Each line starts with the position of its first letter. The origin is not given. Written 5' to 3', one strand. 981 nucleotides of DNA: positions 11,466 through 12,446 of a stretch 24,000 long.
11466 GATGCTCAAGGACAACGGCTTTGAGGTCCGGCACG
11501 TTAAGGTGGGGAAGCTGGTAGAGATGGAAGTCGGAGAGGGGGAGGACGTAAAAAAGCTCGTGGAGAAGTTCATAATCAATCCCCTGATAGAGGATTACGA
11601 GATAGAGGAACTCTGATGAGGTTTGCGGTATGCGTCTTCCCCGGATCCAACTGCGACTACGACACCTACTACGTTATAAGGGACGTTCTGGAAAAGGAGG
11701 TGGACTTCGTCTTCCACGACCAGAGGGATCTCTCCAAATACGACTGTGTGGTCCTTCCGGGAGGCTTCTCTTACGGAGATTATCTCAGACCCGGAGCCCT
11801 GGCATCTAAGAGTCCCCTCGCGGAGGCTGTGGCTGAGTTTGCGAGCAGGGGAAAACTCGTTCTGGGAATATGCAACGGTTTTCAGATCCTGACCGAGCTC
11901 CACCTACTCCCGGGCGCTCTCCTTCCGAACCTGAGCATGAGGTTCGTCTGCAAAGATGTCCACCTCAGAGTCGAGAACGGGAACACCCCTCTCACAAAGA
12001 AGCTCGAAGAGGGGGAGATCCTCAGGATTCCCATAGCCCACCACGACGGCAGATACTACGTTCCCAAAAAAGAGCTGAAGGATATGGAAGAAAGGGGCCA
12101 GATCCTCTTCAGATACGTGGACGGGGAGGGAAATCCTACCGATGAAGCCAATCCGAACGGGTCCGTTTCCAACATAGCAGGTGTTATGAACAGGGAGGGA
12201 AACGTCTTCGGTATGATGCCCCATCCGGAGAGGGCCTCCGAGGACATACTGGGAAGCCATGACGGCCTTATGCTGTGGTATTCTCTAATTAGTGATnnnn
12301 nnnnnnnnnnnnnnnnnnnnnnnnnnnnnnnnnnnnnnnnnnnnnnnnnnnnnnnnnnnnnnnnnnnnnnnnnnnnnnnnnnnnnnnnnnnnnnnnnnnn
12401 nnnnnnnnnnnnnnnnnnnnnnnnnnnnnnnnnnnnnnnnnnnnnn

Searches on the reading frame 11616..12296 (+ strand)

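Call 31: search_protein_families(library=pfam, proteins=[window:11616-12296:+], max_evalue=0.00001)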
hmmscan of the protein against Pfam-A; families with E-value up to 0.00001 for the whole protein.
window:11616-12296:+ (227 aa): 3 families
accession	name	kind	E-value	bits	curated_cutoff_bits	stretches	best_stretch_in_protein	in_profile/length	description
PF13507.12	GATase_5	-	9e-48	163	27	1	2-211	3-233/260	CobB/CobQ-like glutamine amidotransferase domain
PF07685.20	GATase_3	-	3.6e-09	37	27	1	21-94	19-90/196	CobB/CobQ-like glutamine amidotransferase domain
PF01965.30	DJ-1_PfpI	-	1.5e-08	35.1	26.6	1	29-100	50-115/165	DJ-1/PfpI family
